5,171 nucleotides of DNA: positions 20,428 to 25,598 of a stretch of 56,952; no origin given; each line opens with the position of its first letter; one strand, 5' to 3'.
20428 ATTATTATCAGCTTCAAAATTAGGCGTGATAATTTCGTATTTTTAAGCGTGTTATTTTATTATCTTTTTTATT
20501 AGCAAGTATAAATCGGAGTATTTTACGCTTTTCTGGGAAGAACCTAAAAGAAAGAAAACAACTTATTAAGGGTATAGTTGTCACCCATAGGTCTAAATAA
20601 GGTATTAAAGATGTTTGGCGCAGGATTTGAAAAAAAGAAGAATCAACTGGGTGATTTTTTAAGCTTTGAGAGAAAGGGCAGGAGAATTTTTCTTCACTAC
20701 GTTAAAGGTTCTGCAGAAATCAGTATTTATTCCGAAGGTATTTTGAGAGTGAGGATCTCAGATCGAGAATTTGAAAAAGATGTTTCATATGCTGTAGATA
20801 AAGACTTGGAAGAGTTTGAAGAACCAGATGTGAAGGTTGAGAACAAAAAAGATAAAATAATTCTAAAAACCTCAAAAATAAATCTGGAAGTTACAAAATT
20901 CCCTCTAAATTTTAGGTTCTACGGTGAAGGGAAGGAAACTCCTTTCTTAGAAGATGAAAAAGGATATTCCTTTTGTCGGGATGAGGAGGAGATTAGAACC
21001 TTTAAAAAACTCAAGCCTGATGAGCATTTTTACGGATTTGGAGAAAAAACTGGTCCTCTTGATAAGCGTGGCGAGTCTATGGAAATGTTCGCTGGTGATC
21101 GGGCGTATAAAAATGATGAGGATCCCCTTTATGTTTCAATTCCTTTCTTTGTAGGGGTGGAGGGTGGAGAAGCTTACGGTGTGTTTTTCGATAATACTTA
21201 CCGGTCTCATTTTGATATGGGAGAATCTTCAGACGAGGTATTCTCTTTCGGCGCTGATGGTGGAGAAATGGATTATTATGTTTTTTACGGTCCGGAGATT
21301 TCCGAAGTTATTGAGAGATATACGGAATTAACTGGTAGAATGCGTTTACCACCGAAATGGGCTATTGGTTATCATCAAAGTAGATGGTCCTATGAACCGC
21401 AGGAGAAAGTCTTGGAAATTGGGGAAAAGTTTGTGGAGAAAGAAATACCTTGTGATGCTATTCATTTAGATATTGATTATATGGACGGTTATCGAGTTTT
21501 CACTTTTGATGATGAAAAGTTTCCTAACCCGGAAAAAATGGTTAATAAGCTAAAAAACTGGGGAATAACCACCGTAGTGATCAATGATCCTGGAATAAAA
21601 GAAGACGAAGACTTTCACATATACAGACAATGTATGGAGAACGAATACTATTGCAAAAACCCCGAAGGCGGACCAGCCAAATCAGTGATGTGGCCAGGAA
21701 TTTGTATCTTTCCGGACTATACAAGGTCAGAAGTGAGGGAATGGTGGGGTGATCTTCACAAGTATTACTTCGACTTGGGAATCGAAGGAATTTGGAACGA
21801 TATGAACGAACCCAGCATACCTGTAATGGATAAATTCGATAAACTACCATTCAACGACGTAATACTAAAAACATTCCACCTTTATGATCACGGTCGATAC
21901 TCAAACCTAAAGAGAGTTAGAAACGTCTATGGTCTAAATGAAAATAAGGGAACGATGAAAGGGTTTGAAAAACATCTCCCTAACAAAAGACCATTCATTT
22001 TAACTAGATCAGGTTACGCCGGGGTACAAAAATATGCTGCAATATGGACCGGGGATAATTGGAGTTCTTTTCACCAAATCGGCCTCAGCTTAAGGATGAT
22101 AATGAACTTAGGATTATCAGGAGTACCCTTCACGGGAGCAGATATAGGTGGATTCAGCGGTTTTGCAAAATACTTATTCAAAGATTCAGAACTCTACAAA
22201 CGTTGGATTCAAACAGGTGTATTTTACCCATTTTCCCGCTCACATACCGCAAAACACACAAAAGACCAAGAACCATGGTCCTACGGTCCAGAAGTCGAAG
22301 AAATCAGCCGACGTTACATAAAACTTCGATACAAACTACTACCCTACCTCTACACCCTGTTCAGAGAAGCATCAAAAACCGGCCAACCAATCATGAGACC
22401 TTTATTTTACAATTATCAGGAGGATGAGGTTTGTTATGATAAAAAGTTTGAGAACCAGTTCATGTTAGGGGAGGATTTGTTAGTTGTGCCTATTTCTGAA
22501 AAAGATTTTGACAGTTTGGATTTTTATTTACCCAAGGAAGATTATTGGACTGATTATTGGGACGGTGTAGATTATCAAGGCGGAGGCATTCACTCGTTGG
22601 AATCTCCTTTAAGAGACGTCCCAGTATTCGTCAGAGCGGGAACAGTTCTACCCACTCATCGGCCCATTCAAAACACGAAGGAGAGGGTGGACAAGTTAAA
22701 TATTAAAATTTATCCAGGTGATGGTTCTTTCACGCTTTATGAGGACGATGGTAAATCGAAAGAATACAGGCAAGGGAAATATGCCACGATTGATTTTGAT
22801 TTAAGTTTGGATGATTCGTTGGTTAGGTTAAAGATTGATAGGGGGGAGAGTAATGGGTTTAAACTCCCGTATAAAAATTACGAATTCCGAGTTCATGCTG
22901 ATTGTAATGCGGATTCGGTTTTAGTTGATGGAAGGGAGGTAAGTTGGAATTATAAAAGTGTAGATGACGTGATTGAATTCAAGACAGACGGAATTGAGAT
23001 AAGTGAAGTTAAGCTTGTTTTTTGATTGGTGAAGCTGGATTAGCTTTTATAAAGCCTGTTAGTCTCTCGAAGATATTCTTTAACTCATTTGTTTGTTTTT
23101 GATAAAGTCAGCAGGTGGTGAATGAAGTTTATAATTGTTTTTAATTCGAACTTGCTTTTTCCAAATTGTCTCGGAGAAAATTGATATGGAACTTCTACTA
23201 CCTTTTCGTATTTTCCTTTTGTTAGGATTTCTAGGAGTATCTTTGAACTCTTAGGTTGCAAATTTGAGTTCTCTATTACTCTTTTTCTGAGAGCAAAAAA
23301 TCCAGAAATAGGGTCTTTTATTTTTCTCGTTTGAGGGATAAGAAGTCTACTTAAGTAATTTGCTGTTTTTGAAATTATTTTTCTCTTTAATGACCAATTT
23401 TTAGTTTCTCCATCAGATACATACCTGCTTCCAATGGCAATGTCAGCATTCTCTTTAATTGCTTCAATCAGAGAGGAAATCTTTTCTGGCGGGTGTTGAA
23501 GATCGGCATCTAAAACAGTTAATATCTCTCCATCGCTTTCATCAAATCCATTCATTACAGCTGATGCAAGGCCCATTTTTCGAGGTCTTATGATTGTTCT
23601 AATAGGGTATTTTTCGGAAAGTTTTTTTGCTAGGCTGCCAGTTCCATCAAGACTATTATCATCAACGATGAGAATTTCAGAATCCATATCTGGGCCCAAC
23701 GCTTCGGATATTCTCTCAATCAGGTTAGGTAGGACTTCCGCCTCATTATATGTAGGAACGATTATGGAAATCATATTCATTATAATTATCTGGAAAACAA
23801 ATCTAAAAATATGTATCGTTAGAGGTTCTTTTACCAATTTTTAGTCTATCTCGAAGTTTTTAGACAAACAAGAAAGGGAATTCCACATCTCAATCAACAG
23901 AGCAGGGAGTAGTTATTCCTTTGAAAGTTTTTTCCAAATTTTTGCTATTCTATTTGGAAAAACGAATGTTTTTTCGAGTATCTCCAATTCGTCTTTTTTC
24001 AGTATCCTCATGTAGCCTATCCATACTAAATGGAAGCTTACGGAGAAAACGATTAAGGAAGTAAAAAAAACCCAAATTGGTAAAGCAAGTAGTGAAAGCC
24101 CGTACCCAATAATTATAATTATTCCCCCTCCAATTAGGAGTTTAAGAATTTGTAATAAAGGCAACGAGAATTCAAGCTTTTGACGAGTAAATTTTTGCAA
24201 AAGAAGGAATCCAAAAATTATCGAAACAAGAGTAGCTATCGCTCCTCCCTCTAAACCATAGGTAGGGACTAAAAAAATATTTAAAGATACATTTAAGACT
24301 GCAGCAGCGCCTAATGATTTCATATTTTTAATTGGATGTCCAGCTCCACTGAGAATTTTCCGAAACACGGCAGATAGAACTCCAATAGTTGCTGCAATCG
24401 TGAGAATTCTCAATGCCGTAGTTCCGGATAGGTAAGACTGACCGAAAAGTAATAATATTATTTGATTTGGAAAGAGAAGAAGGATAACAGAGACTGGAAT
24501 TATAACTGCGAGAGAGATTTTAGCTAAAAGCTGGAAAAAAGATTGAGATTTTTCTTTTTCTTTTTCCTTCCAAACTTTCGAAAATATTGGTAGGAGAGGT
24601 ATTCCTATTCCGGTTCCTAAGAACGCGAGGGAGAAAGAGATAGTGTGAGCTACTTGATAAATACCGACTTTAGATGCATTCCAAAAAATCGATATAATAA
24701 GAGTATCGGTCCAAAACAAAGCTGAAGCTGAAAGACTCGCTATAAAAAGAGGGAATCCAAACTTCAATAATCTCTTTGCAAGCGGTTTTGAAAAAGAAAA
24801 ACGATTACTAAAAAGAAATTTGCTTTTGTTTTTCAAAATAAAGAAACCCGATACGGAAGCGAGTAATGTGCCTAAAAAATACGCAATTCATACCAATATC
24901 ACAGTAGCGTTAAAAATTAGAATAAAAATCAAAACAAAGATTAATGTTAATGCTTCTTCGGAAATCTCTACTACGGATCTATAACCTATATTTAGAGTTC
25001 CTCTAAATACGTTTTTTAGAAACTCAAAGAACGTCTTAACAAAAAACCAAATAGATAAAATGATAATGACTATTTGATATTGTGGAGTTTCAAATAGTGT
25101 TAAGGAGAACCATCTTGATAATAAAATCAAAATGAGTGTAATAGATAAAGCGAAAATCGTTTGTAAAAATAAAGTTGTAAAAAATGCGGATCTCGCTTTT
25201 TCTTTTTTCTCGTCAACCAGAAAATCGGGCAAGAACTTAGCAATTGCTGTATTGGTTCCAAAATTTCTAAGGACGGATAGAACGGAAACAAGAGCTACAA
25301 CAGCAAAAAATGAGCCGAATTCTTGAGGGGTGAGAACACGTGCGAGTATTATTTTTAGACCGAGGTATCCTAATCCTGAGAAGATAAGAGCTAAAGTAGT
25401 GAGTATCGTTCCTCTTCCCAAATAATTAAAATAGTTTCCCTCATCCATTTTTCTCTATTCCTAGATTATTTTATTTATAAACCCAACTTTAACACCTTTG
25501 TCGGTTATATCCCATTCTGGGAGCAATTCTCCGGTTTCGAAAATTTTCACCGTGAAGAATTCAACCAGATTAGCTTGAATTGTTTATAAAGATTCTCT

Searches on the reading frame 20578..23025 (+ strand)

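Call 10: search_protein_families(library=pfam, proteins=[window:20578-23025:+], max_evalue=0.01)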
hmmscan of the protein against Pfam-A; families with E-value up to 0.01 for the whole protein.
window:20578-23025:+ (815 aa): 4 families
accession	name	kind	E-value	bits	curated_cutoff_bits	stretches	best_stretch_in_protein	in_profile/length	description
PF01055.32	Glyco_hydro_31_2nd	-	2.4e-118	395.7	23.5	1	256-594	2-328/328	Glycosyl hydrolases family 31 TIM-barrel domain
PF13802.12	Gal_mutarotas_2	-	1.6e-41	143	27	1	46-213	2-184/184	Glycosyl hydrolase 31 N-terminal galactose mutarotase-like domain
PF21365.3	Glyco_hydro_31_3rd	-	2.7e-23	82.7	24.4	1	602-691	1-87/87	Glycosyl hydrolase family 31 C-terminal domain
PF17137.9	DUF5110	-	5.7e-17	62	27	1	707-774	2-70/71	Domain of unknown function (DUF5110)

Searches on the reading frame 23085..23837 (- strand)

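Call 24: search_protein_families(library=pfam, proteins=[window:23085-23837:-], max_evalue=0.001)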
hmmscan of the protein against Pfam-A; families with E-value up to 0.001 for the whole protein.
window:23085-23837:- (250 aa): 2 families
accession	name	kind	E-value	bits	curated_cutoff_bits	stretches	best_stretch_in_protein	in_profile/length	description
PF00535.33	Glycos_transf_2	-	2.6e-38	132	23.3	1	24-189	1-165/168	Glycosyl transferase family 2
PF13641.12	Glyco_tranf_2_3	-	1.1e-06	29.3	27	1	23-142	3-127/230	Glycosyltransferase like family 2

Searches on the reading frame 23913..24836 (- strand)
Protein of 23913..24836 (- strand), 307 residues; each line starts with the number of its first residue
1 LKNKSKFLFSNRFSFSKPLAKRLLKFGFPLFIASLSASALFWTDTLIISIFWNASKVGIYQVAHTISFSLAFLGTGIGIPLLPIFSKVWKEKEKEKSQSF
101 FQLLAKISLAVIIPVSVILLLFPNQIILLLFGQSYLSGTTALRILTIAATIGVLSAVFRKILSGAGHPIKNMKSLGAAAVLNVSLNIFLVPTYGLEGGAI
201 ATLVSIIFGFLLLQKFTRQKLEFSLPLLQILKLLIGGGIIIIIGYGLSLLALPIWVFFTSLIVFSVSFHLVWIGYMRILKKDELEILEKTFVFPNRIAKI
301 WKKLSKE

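Call 24: search_protein_families(library=pfam, proteins=[window:23913-24836:-], max_evalue=0.001)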
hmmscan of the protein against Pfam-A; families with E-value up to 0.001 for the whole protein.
window:23913-24836:- (307 aa): 4 families
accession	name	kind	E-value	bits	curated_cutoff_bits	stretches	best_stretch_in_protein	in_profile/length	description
PF13440.11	Polysacc_synt_3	-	7.3e-13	48.8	23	1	11-137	165-290/293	Polysaccharide biosynthesis protein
PF03023.19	MurJ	-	1.4e-12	47.4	27.4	1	4-245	180-430/451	Lipid II flippase MurJ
PF01554.23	MatE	-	5e-10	39.7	24.9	1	29-187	1-160/161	MatE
PF01943.22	Polysacc_synt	-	9.6e-08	32.2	28.2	1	10-88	193-273/274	Polysaccharide biosynthesis protein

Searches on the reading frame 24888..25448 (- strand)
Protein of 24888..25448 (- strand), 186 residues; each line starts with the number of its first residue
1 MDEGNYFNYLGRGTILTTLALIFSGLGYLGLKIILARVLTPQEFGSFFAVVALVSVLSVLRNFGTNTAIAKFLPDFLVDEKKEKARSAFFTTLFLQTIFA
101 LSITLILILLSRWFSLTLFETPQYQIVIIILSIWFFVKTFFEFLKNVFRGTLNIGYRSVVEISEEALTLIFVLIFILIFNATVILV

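Call 25: search_protein_families(library=pfam, proteins=[window:24888-25448:-], max_evalue=0.001)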
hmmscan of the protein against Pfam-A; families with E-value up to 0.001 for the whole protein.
window:24888-25448:- (186 aa): 2 families
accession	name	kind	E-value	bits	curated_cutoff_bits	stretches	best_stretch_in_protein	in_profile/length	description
PF01943.22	Polysacc_synt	-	1.7e-14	54.3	28.2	1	11-185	2-169/274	Polysaccharide biosynthesis protein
PF13440.11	Polysacc_synt_3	-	5.9e-08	32.7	23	1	34-170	1-127/293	Polysaccharide biosynthesis protein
